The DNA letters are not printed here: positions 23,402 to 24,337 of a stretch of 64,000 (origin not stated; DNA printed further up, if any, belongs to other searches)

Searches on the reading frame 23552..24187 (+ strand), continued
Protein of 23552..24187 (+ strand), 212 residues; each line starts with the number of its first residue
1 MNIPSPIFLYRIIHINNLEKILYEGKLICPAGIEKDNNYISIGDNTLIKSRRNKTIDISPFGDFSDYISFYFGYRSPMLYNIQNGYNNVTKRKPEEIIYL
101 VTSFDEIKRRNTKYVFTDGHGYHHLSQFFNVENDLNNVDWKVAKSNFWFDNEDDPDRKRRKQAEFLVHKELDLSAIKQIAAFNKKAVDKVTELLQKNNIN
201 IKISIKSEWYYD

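Call 25: find_encoding_contigs(protein=P0009, flank=6000, max_places=2)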
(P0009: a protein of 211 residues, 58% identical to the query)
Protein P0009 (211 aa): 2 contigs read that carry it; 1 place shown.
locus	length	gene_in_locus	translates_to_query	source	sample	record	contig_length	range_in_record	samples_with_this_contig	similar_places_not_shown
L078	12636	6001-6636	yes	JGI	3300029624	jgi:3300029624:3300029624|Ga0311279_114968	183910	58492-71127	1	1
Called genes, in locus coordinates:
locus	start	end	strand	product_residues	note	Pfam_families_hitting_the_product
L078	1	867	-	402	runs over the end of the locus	PF01053:Cys_Met_Meta_PP, PF00155:Aminotran_1_2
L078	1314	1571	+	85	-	PF13937:DUF4212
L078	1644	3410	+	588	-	PF00474:SSF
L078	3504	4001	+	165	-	PF13420:Acetyltransf_4, PF13673:Acetyltransf_10, PF00583:Acetyltransf_1, PF13302:Acetyltransf_3 (weak), PF13527:Acetyltransf_9 (weak), PF13508:Acetyltransf_7, PF08445:FR47 (weak)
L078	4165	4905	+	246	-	PF12412:DUF3667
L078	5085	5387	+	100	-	PF04365:BrnT_toxin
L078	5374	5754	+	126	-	-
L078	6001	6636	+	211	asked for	PF14487:DarT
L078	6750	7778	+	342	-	PF01661:Macro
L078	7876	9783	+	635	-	PF16177:ACAS_N, PF00501:AMP-binding, PF13193:AMP-binding_C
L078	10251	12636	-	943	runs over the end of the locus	PF00403:HMA (weak), PF13620:CarboxypepD_reg (weak), PF13715:CarbopepD_reg_2, PF00593:TonB_dep_Rec_b-barrel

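Call 30: find_encoding_contigs(protein=P0014, flank=6000, max_places=1)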
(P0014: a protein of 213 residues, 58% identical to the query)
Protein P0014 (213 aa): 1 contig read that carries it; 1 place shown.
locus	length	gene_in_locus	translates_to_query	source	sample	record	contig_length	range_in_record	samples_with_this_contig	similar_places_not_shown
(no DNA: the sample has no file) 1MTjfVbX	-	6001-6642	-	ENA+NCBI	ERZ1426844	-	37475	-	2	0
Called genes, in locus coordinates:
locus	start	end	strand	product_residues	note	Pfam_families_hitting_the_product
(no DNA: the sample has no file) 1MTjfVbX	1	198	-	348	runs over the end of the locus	PF01370:Epimerase, PF16363:GDP_Man_Dehyd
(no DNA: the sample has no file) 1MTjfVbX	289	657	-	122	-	-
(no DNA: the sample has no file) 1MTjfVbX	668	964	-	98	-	PF09907:HigB_toxin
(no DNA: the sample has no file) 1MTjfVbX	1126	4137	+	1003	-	-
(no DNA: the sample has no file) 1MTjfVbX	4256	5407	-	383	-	PF01370:Epimerase, PF04321:RmlD_sub_bind (weak), PF16363:GDP_Man_Dehyd, PF01370:Epimerase (weak)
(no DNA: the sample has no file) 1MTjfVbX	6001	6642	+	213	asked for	PF14487:DarT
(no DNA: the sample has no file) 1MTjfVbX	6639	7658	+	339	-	PF01661:Macro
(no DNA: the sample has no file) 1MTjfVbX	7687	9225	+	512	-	PF00078:RVT_1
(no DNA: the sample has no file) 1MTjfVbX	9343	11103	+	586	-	-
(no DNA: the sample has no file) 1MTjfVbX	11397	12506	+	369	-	PF00953:Glycos_transf_4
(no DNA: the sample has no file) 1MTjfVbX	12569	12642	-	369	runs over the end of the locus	PF00953:Glycos_transf_4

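Call 31: find_encoding_contigs(protein=P0020, flank=6000, max_places=1)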
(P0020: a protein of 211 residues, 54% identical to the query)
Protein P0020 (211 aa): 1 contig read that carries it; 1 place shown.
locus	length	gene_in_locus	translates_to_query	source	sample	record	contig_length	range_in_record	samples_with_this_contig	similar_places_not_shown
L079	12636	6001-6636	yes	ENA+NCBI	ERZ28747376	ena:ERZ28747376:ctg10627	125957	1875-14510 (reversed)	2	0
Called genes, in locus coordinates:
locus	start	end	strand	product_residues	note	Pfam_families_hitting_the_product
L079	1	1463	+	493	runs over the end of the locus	PF28082:ZorA-like_t1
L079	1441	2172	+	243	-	PF00691:OmpA (weak)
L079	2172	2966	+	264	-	-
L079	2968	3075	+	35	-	-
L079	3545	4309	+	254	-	PF20217:DUF6577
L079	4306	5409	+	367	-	PF08843:AbiEii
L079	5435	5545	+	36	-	-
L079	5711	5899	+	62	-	-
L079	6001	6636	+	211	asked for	PF14487:DarT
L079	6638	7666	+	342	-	PF01661:Macro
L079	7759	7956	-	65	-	-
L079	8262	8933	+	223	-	PF22721:TBP-TOTE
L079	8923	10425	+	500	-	PF22860:DUF7017, PF22708:S1CSD-TOTE-1, PF22707:S1CSD-TOTE-2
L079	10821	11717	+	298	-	PF04343:DUF488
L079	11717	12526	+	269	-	-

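Call 32: find_encoding_contigs(protein=P0052, flank=6000, max_places=1)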
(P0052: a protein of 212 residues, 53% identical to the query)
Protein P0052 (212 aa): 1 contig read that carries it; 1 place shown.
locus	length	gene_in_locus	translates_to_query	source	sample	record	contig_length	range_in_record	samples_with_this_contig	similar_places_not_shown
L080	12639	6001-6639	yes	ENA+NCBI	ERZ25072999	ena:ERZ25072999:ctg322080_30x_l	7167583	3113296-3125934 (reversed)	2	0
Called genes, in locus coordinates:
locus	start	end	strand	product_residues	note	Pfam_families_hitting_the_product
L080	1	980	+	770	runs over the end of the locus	PF07494:Reg_prop (faint), PF21544:PorZ_N_b_propeller, PF13860:FlgD_ig (weak)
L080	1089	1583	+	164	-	PF19335:HMBD (faint)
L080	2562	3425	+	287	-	PF00561:Abhydrolase_1, PF12697:Abhydrolase_6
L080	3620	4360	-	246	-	-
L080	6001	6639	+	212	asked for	PF14487:DarT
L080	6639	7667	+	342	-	PF01661:Macro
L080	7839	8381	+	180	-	-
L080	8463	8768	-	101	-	PF12728:HTH_17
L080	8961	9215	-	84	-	-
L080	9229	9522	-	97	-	-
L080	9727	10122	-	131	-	-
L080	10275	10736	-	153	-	-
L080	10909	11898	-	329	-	-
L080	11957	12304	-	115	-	PF01978:TrmB (weak), PF25212:HVO_A0114 (faint), PF01047:MarR (faint), PF12802:MarR_2, PF13412:HTH_24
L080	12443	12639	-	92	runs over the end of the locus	PF12728:HTH_17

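Call 33: find_encoding_contigs(protein=P0108, flank=6000, max_places=1)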
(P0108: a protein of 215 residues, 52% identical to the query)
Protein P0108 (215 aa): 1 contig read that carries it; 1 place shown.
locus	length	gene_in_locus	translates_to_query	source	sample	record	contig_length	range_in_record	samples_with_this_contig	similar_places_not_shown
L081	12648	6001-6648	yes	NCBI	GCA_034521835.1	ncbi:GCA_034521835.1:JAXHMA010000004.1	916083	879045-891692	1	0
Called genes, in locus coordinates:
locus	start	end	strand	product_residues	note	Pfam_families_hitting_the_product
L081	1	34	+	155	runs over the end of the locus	-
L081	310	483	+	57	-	-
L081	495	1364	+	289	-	PF13276:HTH_21, PF00665:rve, PF13683:rve_3, PF13333:rve_2 (weak)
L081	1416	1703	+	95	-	PF00376:MerR (faint), PF12728:HTH_17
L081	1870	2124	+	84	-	-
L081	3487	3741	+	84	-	-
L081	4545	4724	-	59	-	-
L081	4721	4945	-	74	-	PF09720:Unstab_antitox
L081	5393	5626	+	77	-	-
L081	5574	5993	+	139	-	-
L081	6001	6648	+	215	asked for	PF14487:DarT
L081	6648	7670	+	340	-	PF01661:Macro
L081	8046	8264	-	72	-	-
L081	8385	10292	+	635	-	PF11398:DUF2813, PF13175:AAA_15, PF13476:AAA_23, PF13304:AAA_21, PF20469:OLD-like_TOPRIM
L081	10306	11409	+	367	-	PF00149:Metallophos, PF12850:Metallophos_2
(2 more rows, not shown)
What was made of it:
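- Neighbours include ZorA, AbiEii and TOTE (call 31); an OLD-family nuclease and an integrase (call 33); and a reverse transcriptase and HigB (call 30).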

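Call 35: search_solved_structures(query=window:23552-24187:+, max_evalue=10, show_alignments=0)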
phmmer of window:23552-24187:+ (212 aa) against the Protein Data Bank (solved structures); distinct sequences matched with E-value up to 10: 4.
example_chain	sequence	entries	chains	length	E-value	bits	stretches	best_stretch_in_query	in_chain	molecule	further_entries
7omv_AAA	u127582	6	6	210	1.2e-29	106.6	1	3-211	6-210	DarT domain-containing protein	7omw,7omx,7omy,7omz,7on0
7yk3_A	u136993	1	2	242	1.9e-13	53.7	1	8-210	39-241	DNA ADP-ribosyl transferase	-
7omu_AAA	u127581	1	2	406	5.2e-07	32.7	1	9-199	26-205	Macro domain-containing protein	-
1rlm_A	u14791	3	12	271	0.72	12.6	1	101-131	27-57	Phosphatase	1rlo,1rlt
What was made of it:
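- On DarTG1 (DarT1 + NADAR): No DarT1 chain matches by sequence at E up to 10 (call 35).
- No DarT1 chain is found by sequence even at E up to 10 (call 35).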

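Call 37: search_dna_similar(query=window:23552-24187:+, collection=plasmids, mode=protein, max_rows=12)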
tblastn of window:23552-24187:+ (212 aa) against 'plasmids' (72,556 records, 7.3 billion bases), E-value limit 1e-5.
Records with a match: 79; places in all: 79; records where one place covers at least 80% of the query: 76.
Best place of each record, by identity: <60% 79.
By first word of the organism name: Bacillus 34; Moraxella 6; Zymomonas 4; Synechocystis 4; Sulfitobacter 3; Burkholderia 2; Streptomyces 2; Escherichia 2; Haliscomenobacter 1; Nostoc 1; and 20 more.
By predicted mobility (MOB-suite, as given by PLSDB): non-mobilizable 54; mobilizable 13; conjugative 12.
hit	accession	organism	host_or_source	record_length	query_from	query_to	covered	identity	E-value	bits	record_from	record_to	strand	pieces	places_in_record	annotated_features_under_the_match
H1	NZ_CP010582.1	Bacillus thuringiensis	whole organism,soil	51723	5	211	98%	38.0%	1e-38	148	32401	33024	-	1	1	DUF4433 domain-containing protein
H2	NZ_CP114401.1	Bacillus thuringiensis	liquid culture,Bacillus thuringiensis ...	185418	5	211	98%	38.0%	1e-38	148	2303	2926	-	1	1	DUF4433 domain-containing protein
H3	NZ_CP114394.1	Bacillus thuringiensis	liquid culture,Bacillus thuringiensis ...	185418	5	211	98%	38.0%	1e-38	148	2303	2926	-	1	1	DUF4433 domain-containing protein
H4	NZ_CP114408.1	Bacillus thuringiensis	liquid culture,Bacillus thuringiensis ...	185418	5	211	98%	38.0%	1e-38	148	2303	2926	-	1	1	DUF4433 domain-containing protein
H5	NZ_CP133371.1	Bacillus thuringiensis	Tenebrio molitor,liquid culture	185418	5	211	98%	38.0%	1e-38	148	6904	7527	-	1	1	DUF4433 domain-containing protein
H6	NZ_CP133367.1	Bacillus thuringiensis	Tenebrio molitor,liquid culture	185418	5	211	98%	38.0%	1e-38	148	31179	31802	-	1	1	DUF4433 domain-containing protein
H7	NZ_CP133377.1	Bacillus thuringiensis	Tenebrio molitor,liquid culture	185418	5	211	98%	38.0%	1e-38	148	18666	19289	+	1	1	DUF4433 domain-containing protein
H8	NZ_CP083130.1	Bacillus thuringiensis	whole organism,Biopesticide Novodor 3FC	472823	5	211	98%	38.0%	1e-38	148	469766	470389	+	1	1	DUF4433 domain-containing protein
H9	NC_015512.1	Haliscomenobacter hydrossis DSM 1100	activated sludge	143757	4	194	90%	41.1%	1e-40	153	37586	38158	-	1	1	DUF4433 domain-containing protein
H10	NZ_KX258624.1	Bacillus thuringiensis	-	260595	5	211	98%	37.0%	4e-38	146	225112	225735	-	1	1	DUF4433 domain-containing protein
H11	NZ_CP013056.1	Bacillus thuringiensis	organism,soil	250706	5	211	98%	36.7%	2e-37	144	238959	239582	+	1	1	DUF4433 domain-containing protein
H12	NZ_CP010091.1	Bacillus thuringiensis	Dendrolimus sibericus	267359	5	211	98%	36.7%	2e-37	144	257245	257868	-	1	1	DUF4433 domain-containing protein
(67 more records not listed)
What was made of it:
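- Homologues occur on 79 plasmids (call 37). Homologues are common on plasmids (call 37).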

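Call 38: search_dna_similar(query=window:23552-24187:+, collection=phages, mode=protein, max_rows=10)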
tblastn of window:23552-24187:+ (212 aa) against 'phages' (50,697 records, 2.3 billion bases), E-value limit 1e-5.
Records with a match: 1; places in all: 1; records where one place covers at least 80% of the query: 1.
Best place of each record, by identity: <60% 1.
By first word of the organism name: Thermus 1.
By host as written in the record: Thermus thermophilus HB8 1.
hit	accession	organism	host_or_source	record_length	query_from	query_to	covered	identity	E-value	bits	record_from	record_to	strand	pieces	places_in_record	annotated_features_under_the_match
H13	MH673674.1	Thermus phage phiMa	Thermus thermophilus HB8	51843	4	195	91%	31.3%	7e-25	107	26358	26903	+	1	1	hypothetical protein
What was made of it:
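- Tried and rejected: Only one distant DarT-like hit, Thermus phage phiMa at 31% (call 38).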

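Call 48: predict_structure(alignment_id=A1)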
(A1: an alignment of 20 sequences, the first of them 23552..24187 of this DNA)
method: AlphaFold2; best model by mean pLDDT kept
length: 212 residues; sequences in the alignment: 20
mean_pLDDT: 89.0   pTM: 0.88
mean pLDDT of the five models: 89.0, 86.8, 85.6, 84.1, 82.3
residues with pLDDT >= 90: 135; 70-90: 60; 50-70: 17; < 50: 0
segments of 3 or more residues with pLDDT < 50: none
pLDDT, mean of each block of 10 residues (from residue 1): 89 93 89 71 67 87 92 89 80 94 97 95 91 95 82 81 94 97 97 95 96 84
secondary structure, 60 per line:
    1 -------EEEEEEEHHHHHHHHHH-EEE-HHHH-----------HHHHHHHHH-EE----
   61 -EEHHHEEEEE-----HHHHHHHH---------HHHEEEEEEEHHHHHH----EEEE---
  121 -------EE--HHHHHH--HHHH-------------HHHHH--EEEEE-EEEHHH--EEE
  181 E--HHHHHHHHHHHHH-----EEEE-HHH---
elements in order: E8-14 H15-24 E26-28 H30-33 H45-53 E67-71 H77-84 E97-103 H104-109 E114-117 H132-137 H140-143 H157-161 E164-168 E170-172 E178-181 H184-196 E202-205
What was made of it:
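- On DarT (Pfam PF14487 / NCBIfam NF048013 toxin_DarT): AlphaFold model with pLDDT 89 and pTM 0.88 (call 48).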

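Call 51: fold_search(model_id=the predicted structure, library=pdb)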
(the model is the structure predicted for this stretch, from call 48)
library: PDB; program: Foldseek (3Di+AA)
matches with E <= 10: 245; with E <= 0.001: 8
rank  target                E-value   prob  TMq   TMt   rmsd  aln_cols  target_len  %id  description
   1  7omy_AAA              4.3e-23  1.00  0.90  0.92   2.0       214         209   31  Thermus sp. 2.9 DarT in complex with carba-NAD+ and ssDNA (released 2021-06-23)
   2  7omv                  1.7e-22  1.00  0.91  0.92   1.6       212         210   31  Thermus sp. 2.9 DarT (released 2021-06-23)
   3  7omw                  2.6e-22  1.00  0.87  0.93   2.0       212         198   31  Thermus sp. 2.9 DarT in complex with NAD+ (released 2021-06-23)
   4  7omx                  4.6e-21  1.00  0.85  0.92   2.3       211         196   30  Thermus sp. 2.9 DarT in complex with carba-NAD+ (released 2021-06-23)
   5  7yk3_A                1.9e-17  1.00  0.85  0.81   2.4       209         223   23  Crystal structure of DarTG toxin-antitoxin complex from Mycobacterium tuberculosis (released 2023-05-31)
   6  7yk3_C                3.7e-16  1.00  0.83  0.80   2.3       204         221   23  Crystal structure of DarTG toxin-antitoxin complex from Mycobacterium tuberculosis (released 2023-05-31)
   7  7omu_AAA              9.3e-13  1.00  0.76  0.45   2.7       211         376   23  Thermosipho africanus DarTG in complex with ADP-ribose (released 2021-06-23)
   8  8baq                  5.6e-07  1.00  0.61  0.62   6.1       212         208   15  E. coli C7 DarT1 in complex with NAD+ (released 2023-07-12)
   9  7yw4                  1.7e-02  0.98  0.33  0.53   6.1       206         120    7  Crystal structure of tRNA 2'-phosphotransferase from Saccharomyces cerevisiae (released 2023-07-26)
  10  9ldc_A                7.7e-02  0.91  0.32  0.37   5.3       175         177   11  The structure of TkoKptA/DNA/ADPR complex-B* (released 2025-11-12)
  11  1wfx                  1.4e-01  0.72  0.30  0.34   6.2       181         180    8  Crystal Structure of APE0204 from Aeropyrum pernix (released 2004-11-27)
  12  2o0p                  1.4e-01  0.44  0.25  0.44   9.0       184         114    8  X-ray Crystal Structure of Protein CC0527 (V27M / L66M double mutant) from Caulobacter crescentus. Northeast Structural  (released 2006-12-12)
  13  9ld6_A                1.6e-01  0.69  0.30  0.35   5.8       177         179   10  The complex structure of TkoKptA/DNA/NAD+ (released 2025-11-12)
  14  9ld4_A                1.8e-01  0.75  0.31  0.36   4.6       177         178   11  The Apo-form structure of TkoKptA (released 2025-11-12)
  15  8tfi                  1.8e-01  0.72  0.30  0.35   6.2       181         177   10  tRNA 2'-phosphotransferase (Tpt1) from Pyrococcus horikoshii (released 2023-11-08)
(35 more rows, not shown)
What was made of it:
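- On DarT (Pfam PF14487 / NCBIfam NF048013 toxin_DarT): Foldseek against 7omy and 7omv gives TM 0.90-0.92, rmsd 1.6-2.0 A, E about 1e-23 (call 51).
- On DarTG1 (DarT1 + NADAR): TM is 0.61 to 8baq (call 51).
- TM is 0.90-0.92 to DarT2 structures and 0.61 to DarT1 (calls 48, 51). Foldseek does find E. coli C7 DarT1 (8baq, E=5.6e-07) (call 51). TM is 0.61 and rmsd 6.1 A to DarT1, against TM 0.90 and rmsd 2.0 A to DarT2 (call 51).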
